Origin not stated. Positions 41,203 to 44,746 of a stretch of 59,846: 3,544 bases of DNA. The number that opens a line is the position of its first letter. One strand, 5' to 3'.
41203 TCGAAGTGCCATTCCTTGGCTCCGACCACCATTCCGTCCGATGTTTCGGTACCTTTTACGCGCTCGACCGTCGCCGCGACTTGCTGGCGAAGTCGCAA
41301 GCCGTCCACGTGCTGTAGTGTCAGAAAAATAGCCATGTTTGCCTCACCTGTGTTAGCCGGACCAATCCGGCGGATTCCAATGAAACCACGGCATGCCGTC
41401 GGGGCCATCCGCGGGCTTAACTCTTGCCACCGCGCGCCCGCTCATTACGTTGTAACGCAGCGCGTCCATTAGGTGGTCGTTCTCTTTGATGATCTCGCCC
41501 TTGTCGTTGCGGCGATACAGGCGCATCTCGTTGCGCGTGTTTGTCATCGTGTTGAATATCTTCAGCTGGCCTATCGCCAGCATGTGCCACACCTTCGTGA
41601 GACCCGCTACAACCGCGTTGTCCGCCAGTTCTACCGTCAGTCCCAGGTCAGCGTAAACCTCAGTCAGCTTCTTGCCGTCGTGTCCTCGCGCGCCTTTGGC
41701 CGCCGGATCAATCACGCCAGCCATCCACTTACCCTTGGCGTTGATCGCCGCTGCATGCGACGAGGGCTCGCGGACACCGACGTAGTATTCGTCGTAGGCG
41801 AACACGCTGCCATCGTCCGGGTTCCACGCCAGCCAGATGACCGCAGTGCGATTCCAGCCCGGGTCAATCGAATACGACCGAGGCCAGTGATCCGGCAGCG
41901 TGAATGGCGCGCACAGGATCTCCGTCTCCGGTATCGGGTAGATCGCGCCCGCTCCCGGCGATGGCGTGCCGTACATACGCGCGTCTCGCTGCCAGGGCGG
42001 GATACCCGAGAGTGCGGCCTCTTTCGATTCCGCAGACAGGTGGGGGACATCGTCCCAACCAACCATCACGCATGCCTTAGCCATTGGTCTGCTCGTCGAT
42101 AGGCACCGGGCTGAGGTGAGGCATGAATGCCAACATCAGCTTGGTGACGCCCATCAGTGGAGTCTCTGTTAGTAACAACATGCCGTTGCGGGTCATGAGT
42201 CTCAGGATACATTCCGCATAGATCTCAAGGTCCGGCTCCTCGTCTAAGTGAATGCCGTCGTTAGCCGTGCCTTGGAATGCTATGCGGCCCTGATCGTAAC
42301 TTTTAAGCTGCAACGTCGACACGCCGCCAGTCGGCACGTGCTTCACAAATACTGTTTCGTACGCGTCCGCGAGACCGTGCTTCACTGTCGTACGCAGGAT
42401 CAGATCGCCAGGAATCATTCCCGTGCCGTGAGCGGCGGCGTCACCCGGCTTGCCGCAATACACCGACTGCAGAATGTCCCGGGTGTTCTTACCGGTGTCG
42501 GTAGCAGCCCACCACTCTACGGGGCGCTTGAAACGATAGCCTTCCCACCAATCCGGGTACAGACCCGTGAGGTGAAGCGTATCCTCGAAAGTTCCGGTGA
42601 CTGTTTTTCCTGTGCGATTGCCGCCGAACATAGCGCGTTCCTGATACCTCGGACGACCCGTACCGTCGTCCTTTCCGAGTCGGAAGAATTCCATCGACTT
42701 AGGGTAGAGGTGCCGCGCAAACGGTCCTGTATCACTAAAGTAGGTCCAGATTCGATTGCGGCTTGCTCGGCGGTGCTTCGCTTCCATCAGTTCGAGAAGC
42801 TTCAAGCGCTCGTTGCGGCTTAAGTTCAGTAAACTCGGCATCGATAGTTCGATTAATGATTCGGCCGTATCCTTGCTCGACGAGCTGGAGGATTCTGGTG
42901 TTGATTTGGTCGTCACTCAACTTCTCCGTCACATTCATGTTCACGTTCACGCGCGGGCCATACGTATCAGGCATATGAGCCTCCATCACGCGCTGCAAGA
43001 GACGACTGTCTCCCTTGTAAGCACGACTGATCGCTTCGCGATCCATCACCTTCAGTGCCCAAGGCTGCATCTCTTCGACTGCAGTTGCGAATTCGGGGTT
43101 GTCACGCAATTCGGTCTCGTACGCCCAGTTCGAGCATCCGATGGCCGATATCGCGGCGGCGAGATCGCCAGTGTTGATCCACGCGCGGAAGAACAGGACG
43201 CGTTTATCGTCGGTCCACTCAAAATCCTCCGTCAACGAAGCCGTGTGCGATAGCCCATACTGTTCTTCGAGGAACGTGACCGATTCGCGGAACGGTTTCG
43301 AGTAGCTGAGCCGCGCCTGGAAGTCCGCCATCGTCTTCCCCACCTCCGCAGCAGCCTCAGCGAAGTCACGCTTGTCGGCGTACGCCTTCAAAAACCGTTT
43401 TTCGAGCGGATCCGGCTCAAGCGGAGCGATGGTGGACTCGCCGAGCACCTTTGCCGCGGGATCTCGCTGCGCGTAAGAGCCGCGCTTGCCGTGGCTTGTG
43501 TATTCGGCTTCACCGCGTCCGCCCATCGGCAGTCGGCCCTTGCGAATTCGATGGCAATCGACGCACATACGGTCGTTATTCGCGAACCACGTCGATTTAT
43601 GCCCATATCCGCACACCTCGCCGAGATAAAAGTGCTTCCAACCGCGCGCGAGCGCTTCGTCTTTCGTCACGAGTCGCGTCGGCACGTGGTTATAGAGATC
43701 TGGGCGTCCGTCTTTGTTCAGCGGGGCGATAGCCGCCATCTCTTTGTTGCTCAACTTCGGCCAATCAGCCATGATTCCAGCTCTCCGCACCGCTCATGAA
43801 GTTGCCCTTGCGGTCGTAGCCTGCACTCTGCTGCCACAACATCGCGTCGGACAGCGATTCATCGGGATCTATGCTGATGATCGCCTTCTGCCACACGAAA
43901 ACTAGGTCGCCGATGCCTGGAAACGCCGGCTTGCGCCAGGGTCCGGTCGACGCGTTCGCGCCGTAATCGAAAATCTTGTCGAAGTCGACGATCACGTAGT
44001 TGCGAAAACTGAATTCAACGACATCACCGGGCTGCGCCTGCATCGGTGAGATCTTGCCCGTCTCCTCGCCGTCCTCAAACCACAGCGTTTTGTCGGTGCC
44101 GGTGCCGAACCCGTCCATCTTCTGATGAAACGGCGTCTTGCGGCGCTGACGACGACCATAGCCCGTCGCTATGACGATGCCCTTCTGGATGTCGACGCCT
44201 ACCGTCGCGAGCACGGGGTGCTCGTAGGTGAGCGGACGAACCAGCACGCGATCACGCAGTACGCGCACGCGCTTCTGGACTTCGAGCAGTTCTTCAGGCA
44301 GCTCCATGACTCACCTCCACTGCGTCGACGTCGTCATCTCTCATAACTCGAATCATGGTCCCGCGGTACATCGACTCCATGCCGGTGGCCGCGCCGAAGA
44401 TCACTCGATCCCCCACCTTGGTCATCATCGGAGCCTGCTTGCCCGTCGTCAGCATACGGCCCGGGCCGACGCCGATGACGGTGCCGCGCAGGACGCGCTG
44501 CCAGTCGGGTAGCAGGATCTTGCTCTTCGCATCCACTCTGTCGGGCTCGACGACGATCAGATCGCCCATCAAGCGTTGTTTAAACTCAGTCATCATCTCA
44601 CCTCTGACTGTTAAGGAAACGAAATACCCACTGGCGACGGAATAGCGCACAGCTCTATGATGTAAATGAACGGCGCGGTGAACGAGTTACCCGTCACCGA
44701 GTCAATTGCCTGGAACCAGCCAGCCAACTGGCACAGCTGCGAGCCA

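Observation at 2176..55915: Over-represented 8-bp palindrome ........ concentrated at gene starts and at the centre of a divergent promoter region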

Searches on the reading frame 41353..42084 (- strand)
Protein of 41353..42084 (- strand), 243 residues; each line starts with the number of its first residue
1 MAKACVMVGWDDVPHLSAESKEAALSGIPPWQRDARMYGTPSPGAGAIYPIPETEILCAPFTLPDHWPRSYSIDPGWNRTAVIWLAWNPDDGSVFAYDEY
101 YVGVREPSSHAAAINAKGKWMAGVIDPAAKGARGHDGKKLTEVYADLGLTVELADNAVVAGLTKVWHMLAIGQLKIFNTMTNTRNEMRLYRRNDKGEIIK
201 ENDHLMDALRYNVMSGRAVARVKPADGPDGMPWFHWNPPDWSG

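Call 12: search_protein_families(library=phrogs, proteins=[window:41353-42084:-], max_evalue=0.001)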
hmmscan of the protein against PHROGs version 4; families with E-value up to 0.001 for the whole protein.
window:41353-42084:- (243 aa): 4 families
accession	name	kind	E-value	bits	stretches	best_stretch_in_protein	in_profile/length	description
phrog_5653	-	head and packaging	9.5e-23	81.9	1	45-219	7-183/199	terminase large subunit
phrog_2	-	head and packaging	1.4e-12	48.2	1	10-218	428-594/807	terminase large subunit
phrog_30463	-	unknown function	4.2e-11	44.4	1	154-221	11-77/101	-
phrog_10250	-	head and packaging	3.4e-05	24.7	1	124-214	115-213/228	terminase large subunit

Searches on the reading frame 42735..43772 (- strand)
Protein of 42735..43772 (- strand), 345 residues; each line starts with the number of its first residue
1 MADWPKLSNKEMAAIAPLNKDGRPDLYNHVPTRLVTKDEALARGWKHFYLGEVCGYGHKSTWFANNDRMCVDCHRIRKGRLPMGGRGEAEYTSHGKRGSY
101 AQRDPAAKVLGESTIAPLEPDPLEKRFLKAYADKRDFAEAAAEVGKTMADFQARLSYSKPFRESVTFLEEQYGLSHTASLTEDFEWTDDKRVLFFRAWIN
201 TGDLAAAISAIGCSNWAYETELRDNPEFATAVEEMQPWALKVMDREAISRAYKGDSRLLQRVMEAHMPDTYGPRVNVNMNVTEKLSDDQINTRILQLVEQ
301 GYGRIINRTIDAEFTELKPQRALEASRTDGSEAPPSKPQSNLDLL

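Call 12: search_protein_families(library=phrogs, proteins=[window:42735-43772:-], max_evalue=0.001)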
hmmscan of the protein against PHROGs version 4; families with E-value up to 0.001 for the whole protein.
window:42735-43772:- (345 aa): 2 families
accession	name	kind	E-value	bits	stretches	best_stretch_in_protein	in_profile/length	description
phrog_1081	-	unknown function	3.6e-07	31.1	1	34-77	3-45/67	-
phrog_4044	-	head and packaging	1.9e-05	25.2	1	179-259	17-97/180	terminase small subunit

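Call 47: search_protein_families(library=pfam, proteins=[window:42735-43769:-], max_evalue=0.01)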
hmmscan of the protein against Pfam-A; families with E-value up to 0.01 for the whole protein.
window:42735-43769:- (344 aa): 0 families

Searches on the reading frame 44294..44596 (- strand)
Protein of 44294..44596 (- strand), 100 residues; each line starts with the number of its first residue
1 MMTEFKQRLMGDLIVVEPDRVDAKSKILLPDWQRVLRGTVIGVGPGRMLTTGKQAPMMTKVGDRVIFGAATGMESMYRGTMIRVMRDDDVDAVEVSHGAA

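Call 12: search_protein_families(library=phrogs, proteins=[window:44294-44596:-], max_evalue=0.001)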
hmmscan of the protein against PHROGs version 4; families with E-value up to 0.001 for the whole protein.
window:44294-44596:- (100 aa): 1 family
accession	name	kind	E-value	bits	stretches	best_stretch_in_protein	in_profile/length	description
phrog_3188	-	other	3.4e-11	43.8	1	9-92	5-92/96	co-chaperonin GroES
